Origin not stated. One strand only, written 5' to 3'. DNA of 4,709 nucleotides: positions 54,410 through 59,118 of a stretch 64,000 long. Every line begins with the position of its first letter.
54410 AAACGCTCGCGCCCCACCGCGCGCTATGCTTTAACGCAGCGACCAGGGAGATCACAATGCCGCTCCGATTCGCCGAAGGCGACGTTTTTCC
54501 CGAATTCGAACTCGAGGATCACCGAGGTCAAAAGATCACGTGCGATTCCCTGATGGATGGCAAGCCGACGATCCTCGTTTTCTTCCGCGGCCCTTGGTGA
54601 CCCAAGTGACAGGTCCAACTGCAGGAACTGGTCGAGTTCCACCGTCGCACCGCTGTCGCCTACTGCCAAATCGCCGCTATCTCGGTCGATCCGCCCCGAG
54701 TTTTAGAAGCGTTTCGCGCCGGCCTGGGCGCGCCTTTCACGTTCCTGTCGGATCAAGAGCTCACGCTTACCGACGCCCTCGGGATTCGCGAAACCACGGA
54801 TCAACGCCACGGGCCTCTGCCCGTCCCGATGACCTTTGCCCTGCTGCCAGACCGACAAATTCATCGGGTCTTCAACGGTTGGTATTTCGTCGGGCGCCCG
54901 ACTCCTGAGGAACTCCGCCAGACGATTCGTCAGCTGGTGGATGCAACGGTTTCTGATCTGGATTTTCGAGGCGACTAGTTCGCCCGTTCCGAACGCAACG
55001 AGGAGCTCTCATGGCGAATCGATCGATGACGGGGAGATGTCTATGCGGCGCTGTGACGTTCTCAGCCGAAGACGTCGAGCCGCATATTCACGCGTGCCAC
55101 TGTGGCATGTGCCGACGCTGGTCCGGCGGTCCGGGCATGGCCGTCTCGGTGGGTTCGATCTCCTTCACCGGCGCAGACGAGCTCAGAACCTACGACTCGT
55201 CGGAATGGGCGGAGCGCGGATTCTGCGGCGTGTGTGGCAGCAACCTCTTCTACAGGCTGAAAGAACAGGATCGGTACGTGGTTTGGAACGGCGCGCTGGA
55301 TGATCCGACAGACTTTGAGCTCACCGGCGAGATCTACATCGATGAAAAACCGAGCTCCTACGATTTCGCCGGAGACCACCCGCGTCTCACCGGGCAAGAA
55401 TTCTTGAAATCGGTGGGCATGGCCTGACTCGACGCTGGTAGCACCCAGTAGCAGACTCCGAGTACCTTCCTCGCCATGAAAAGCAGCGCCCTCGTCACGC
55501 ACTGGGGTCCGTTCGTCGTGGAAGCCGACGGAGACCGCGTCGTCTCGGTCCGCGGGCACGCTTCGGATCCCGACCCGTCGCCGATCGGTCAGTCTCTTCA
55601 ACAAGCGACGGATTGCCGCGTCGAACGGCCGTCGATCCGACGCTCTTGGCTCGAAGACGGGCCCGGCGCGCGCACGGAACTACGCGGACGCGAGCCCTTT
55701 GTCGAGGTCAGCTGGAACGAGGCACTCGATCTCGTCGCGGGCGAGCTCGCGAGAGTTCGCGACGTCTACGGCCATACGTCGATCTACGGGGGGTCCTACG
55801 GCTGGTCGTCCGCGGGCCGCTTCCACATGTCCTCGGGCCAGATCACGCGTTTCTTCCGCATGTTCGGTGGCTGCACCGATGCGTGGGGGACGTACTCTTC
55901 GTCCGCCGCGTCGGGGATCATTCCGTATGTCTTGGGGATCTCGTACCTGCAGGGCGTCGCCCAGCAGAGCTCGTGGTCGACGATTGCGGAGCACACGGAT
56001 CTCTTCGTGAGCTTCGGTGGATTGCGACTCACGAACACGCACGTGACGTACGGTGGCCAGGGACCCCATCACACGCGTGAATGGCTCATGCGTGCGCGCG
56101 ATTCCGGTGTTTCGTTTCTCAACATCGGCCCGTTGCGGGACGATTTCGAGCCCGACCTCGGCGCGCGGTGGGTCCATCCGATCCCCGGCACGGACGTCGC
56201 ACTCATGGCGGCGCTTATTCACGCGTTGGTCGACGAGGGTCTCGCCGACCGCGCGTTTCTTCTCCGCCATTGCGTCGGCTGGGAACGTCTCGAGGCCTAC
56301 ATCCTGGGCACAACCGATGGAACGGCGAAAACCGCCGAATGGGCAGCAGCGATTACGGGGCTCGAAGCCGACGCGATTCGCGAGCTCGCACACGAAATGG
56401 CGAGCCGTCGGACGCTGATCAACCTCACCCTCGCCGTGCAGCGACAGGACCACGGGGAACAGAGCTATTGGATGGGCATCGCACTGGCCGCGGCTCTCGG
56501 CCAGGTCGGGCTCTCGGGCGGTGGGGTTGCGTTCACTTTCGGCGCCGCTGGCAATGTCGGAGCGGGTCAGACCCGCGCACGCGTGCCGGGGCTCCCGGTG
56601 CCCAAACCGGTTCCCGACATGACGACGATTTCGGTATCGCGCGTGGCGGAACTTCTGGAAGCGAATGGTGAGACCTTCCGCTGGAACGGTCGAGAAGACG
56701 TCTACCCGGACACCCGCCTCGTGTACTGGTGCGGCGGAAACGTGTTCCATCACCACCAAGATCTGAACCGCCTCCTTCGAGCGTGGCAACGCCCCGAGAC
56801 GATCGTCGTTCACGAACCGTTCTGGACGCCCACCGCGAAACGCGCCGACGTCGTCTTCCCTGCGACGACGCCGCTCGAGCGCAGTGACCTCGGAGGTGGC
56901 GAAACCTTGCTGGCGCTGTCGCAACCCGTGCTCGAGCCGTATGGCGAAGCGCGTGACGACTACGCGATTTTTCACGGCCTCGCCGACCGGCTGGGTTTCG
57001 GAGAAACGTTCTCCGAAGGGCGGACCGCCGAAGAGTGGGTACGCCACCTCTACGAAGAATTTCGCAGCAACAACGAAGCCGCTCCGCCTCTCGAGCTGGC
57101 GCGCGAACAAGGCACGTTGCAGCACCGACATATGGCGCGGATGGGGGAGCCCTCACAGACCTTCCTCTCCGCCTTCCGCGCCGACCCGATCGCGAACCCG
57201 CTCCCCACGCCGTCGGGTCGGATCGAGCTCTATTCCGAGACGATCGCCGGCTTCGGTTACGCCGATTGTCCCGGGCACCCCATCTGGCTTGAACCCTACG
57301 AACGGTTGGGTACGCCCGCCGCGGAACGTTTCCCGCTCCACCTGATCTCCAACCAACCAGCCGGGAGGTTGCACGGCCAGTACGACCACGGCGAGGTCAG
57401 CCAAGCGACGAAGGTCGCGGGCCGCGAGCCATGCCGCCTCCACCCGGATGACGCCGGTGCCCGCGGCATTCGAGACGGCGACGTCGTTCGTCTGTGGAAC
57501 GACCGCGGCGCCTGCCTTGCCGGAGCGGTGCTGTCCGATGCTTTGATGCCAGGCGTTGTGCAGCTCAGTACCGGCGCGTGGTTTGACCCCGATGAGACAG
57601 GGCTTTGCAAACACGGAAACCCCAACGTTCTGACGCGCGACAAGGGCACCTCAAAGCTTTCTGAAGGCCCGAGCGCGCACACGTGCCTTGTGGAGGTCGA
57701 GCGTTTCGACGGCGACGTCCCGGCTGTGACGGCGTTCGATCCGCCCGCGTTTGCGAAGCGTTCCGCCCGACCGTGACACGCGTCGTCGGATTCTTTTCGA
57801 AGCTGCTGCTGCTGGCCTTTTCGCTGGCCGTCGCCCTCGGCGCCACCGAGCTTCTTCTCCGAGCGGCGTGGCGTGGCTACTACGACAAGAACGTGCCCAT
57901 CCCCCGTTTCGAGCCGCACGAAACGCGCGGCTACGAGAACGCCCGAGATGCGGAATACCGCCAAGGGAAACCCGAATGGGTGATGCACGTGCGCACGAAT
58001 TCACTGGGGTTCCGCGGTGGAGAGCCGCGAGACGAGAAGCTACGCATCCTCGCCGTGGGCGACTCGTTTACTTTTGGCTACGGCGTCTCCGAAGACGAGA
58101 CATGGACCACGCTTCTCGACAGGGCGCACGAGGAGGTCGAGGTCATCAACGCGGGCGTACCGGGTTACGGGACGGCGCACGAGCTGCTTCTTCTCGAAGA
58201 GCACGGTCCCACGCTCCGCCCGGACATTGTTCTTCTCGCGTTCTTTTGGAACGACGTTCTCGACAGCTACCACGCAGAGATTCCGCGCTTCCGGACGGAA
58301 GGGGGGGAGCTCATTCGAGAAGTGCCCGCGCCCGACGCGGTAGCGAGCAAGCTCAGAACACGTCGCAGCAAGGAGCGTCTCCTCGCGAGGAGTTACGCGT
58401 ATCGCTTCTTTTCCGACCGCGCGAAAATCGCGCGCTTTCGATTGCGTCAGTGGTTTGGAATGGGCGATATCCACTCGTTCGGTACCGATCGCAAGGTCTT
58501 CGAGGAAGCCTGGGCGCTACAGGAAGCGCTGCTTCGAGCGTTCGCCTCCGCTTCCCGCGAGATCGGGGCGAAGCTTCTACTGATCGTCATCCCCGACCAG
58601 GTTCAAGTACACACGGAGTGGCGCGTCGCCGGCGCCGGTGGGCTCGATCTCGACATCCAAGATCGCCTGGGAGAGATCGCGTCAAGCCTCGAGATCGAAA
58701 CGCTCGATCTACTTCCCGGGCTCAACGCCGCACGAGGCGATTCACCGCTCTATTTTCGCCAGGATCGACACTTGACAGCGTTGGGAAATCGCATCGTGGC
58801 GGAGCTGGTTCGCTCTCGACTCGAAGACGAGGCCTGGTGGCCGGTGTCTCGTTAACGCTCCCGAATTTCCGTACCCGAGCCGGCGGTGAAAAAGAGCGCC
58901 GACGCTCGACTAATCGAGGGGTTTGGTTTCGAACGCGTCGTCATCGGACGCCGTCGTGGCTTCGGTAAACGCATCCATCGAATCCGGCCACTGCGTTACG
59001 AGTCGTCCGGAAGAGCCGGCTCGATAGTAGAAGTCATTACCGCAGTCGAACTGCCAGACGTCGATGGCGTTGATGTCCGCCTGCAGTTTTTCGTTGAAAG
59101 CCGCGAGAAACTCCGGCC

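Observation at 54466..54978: Hidden redoxin gene whose entire CxxC redox motif is encoded as TGA-x-x-TGA, followed by a SECIS-like hairpin: candidate two-selenocysteine (UxxU) protein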

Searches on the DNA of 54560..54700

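Call 53: search_rna_families(source=window, start=54560, end=54700, threshold=evalue, max_evalue=10, show_alignments=3)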
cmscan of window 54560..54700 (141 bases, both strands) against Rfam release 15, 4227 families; matches with E-value up to 10: 0.
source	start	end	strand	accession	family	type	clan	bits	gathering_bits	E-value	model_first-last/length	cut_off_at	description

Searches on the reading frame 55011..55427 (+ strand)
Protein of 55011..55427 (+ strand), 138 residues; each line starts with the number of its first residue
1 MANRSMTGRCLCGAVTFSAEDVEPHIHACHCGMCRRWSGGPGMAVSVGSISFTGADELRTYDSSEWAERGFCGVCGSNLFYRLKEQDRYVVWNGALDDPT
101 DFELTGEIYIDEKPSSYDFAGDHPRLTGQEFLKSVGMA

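Call 37: search_protein_families(library=pfam, proteins=[window:55011-55427:+], max_evalue=0.0001)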
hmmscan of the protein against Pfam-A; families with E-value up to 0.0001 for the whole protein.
window:55011-55427:+ (138 aa): 1 family
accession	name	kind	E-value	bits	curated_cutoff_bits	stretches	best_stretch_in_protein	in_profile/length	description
PF04828.22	GFA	-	1.1e-18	67.8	24.3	1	6-111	2-114/115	Glutathione-dependent formaldehyde-activating enzyme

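Call 41: find_encoding_contigs(protein=window:55011-55427:+, flank=10000, max_places=4)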
Protein window:55011-55427:+ (138 aa): no gene with exactly this product is on record in the collection.

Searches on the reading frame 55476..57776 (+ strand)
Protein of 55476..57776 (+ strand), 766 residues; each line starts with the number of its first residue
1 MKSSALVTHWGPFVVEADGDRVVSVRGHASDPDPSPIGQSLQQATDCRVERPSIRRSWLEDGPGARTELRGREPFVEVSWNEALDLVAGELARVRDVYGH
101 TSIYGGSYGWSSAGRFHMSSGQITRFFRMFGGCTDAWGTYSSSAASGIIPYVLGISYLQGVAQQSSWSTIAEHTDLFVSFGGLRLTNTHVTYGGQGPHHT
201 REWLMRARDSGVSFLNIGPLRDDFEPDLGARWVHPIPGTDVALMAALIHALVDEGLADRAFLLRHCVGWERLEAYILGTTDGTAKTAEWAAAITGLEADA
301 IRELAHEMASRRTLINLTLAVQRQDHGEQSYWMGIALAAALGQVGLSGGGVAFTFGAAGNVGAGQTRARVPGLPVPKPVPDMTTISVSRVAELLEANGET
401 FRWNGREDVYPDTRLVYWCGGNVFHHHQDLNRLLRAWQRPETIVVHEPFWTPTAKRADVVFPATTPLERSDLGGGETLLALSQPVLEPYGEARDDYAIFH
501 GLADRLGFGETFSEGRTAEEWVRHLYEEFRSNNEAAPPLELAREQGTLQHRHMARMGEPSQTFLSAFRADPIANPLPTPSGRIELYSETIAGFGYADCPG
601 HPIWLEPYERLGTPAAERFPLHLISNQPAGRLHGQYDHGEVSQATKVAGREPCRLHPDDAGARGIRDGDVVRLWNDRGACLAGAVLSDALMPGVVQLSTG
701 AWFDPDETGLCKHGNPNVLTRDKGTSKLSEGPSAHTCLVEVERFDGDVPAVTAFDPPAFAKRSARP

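Call 37: search_protein_families(library=pfam, proteins=[window:55476-57776:+], max_evalue=0.0001)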
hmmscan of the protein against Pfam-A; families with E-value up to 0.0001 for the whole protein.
window:55476-57776:+ (766 aa): 3 families
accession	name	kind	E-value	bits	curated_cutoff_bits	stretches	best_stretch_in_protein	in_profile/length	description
PF00384.28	Molybdopterin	-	2e-43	149.2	24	1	48-504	1-352/353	Molybdopterin oxidoreductase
PF01568.27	Molydop_binding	-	2.7e-27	95.4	26.8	1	621-737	1-109/110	Molydopterin dinucleotide binding domain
PF18364.6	Molybdopterin_N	-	3.8e-10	40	26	1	8-45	3-40/41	Molybdopterin oxidoreductase N-terminal domain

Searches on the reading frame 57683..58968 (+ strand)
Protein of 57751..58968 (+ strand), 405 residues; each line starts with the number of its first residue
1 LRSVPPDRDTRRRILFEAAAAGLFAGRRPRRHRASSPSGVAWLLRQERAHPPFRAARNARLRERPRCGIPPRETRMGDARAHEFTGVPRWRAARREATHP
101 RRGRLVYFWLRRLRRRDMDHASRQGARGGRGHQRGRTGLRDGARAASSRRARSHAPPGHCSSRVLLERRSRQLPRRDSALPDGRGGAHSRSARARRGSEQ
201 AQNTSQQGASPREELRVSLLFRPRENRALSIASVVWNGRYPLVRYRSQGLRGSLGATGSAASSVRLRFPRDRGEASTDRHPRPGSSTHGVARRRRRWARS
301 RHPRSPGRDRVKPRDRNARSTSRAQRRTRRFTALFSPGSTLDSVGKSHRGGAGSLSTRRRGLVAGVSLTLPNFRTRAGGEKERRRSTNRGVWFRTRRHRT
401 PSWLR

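Call 37: search_protein_families(library=pfam, proteins=[window:57751-58968:+, window:57683-58855:+], max_evalue=0.0001)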
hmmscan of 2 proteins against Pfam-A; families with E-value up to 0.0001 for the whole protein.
window:57751-58968:+ (405 aa): 0 families

window:57683-58855:+ (390 aa): 2 families
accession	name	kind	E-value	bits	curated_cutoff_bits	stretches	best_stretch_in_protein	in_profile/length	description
PF13472.12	Lipase_GDSL_2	-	1e-12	49.4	32.9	1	124-371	1-178/178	GDSL-like Lipase/Acylhydrolase family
PF16822.11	ALGX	-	1.4e-09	38.5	26.5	1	278-382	26-132/268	SGNH hydrolase-like domain, acetyltransferase AlgX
